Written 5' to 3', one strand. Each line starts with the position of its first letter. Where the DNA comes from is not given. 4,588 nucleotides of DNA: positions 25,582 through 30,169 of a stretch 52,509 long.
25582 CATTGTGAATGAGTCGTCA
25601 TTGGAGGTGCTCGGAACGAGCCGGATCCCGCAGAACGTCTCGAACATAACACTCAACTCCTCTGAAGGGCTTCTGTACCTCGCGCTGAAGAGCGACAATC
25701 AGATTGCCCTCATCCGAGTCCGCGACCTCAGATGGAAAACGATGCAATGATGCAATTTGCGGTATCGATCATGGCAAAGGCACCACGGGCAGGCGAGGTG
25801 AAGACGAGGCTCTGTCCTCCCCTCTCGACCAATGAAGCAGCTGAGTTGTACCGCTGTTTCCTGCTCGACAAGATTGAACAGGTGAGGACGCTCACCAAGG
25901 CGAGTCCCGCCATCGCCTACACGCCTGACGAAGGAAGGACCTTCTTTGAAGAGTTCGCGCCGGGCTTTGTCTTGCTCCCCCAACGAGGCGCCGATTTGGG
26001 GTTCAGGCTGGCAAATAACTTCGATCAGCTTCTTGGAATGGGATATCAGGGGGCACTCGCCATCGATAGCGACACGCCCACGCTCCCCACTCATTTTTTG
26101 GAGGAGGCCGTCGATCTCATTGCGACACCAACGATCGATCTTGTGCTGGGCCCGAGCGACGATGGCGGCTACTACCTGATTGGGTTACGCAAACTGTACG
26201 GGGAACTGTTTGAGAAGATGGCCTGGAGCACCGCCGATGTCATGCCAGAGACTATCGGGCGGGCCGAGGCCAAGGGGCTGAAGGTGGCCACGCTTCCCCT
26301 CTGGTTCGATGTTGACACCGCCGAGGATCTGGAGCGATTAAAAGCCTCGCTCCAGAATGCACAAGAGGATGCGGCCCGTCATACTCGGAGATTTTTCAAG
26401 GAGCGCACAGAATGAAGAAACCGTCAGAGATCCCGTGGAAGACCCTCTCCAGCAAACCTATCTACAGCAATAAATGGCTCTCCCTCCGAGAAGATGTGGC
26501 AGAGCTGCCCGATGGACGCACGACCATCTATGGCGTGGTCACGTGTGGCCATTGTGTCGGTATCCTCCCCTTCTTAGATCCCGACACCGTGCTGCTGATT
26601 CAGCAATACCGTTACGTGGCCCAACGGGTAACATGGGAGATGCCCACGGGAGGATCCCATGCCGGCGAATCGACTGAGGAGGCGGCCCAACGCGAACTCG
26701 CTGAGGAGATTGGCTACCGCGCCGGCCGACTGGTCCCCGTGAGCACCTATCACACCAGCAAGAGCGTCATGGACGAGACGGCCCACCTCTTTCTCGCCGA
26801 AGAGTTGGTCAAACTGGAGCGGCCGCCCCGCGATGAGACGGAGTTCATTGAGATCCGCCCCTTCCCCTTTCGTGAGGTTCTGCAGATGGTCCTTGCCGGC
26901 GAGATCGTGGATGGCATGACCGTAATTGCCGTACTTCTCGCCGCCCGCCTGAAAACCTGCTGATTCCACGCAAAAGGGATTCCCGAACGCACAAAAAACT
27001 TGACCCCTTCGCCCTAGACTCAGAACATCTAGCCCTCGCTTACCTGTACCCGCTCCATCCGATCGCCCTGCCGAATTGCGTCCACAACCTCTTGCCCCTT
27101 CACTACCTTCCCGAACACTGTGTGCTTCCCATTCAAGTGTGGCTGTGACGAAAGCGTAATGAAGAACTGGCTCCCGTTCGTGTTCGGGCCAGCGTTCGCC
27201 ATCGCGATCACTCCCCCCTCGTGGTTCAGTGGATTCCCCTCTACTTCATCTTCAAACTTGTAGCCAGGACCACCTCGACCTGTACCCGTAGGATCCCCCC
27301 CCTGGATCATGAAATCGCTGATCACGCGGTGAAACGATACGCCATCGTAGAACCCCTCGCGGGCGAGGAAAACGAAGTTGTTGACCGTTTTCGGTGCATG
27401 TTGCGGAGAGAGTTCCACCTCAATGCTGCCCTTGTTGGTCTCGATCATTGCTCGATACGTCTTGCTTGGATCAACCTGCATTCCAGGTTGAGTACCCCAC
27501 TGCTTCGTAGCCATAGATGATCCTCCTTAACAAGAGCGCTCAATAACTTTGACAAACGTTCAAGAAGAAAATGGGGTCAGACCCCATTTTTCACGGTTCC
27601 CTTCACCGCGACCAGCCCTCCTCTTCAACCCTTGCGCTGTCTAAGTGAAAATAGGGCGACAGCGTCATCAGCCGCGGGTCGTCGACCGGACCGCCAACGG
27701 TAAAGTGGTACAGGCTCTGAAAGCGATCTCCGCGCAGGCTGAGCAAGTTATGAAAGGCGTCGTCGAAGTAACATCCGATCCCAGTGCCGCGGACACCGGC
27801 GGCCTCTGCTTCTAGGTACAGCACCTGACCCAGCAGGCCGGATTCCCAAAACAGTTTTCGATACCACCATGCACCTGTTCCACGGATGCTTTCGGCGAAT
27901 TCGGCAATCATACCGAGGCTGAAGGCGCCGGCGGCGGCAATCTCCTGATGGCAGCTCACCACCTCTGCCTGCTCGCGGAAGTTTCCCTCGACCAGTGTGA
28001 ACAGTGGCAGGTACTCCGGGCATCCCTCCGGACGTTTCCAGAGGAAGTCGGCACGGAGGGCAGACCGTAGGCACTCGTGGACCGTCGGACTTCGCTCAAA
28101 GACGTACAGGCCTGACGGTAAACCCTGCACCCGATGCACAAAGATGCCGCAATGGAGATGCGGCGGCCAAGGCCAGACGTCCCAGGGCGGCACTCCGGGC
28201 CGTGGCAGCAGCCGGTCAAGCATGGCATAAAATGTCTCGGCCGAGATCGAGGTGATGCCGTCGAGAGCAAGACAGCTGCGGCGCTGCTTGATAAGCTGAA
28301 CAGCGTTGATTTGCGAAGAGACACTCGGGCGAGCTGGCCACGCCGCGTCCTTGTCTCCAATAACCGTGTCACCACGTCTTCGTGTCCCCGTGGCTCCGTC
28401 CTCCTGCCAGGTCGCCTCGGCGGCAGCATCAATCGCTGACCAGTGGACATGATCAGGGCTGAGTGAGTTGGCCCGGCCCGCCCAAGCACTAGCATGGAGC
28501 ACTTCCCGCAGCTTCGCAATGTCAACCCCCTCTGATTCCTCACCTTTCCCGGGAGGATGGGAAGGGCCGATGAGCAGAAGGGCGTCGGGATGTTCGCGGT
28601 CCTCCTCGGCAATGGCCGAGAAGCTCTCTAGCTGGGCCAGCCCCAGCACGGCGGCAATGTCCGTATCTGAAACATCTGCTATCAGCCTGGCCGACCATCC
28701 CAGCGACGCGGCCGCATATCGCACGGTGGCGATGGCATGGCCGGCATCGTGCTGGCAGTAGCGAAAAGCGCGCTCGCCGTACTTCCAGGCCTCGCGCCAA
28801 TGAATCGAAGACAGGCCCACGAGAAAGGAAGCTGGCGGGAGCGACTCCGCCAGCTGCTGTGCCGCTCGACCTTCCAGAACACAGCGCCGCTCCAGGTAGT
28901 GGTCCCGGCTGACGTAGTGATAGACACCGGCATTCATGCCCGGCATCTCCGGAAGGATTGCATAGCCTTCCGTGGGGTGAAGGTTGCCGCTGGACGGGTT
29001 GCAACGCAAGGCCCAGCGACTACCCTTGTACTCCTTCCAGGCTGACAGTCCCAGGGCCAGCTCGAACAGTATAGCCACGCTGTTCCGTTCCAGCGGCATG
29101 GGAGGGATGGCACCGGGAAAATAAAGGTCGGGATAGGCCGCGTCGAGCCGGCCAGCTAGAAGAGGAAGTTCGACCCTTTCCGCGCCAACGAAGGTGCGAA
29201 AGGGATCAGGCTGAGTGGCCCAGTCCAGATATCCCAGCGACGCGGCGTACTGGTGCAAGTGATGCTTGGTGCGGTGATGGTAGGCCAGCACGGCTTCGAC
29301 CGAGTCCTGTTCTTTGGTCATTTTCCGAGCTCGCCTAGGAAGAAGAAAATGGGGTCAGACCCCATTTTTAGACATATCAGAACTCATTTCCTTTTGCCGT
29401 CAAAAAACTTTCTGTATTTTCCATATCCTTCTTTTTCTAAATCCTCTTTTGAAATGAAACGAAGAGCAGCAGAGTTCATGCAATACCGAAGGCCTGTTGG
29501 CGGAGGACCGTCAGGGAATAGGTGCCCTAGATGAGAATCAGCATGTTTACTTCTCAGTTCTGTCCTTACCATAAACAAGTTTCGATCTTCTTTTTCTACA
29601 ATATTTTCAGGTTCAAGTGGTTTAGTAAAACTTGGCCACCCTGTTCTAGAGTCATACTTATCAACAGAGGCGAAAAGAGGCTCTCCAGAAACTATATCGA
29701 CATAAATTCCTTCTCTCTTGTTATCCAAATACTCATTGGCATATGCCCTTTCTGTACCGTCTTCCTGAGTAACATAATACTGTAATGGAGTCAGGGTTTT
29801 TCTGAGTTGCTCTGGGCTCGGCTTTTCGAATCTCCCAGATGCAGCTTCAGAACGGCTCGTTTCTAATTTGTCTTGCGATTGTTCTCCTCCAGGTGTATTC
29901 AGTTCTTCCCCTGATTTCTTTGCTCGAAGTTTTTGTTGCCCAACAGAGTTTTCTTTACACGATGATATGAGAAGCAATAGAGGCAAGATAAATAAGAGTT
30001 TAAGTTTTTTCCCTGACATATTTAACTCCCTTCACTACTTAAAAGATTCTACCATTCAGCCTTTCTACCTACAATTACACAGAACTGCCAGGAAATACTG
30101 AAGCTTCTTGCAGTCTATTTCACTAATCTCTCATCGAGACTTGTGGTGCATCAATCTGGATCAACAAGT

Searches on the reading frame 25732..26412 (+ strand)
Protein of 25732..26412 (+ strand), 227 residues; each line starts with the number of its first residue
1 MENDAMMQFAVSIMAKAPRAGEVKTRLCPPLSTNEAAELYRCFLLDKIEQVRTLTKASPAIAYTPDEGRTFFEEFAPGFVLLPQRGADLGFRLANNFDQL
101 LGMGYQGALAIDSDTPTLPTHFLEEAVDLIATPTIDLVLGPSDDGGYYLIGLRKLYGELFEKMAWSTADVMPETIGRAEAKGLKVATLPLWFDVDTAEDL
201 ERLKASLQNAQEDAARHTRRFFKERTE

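Call 30: search_protein_families(library=pfam, proteins=[window:25732-26412:+], max_evalue=0.001)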
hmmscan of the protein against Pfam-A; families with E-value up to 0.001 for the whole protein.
window:25732-26412:+ (227 aa): 2 families
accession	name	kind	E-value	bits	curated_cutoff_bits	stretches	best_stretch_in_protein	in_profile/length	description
PF09837.15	DUF2064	-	3.7e-29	101.4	25.8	1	49-167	3-120/120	Uncharacterized protein conserved in bacteria (DUF2064)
PF01983.22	CofC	-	9.1e-05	22.2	22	1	20-202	10-181/217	Guanylyl transferase CofC like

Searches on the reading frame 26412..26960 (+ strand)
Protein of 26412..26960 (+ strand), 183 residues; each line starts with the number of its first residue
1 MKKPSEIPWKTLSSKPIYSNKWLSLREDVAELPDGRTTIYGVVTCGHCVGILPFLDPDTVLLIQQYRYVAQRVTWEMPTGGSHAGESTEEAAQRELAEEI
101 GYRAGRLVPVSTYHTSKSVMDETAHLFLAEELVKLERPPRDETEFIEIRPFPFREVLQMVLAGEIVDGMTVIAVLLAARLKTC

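Call 30: search_protein_families(library=pfam, proteins=[window:26412-26960:+], max_evalue=0.001)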
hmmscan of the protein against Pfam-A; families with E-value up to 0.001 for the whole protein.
window:26412-26960:+ (183 aa): 1 family
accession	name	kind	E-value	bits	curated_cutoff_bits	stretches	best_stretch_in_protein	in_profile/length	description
PF00293.34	NUDIX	-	6.7e-18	65.4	21.1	1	49-156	6-118/134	NUDIX domain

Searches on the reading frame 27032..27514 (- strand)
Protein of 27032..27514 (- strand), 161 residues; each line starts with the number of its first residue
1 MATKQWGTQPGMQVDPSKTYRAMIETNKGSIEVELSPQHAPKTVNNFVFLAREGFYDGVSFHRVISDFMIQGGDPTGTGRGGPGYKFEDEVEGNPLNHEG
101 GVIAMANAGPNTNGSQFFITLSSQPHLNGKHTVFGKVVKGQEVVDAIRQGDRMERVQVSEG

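Call 30: search_protein_families(library=pfam, proteins=[window:27032-27514:-], max_evalue=0.001)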
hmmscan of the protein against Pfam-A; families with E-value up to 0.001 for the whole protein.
window:27032-27514:- (161 aa): 1 family
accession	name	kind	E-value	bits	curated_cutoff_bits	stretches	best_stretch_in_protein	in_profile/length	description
PF00160.26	Pro_isomerase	-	3.8e-51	173.9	21.7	1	24-154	4-144/159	Cyclophilin type peptidyl-prolyl cis-trans isomerase/CLD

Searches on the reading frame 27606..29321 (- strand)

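Call 30: search_protein_families(library=pfam, proteins=[window:27606-29321:-], max_evalue=0.001)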
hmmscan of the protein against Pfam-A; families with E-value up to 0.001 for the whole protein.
window:27606-29321:- (572 aa): 1 family
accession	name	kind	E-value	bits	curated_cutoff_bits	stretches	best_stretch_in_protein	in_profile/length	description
PF00881.29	Nitroreductase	-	2.1e-08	35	23.5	0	164-232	90-157/167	Nitroreductase family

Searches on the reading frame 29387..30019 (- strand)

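Call 30: search_protein_families(library=pfam, proteins=[window:29387-30019:-], max_evalue=0.001)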
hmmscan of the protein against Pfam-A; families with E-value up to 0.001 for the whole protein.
window:29387-30019:- (211 aa): 1 family
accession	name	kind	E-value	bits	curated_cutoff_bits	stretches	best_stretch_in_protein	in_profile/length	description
PF01641.26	SelR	-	3.3e-46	156.4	24.9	1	76-189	1-115/116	SelR domain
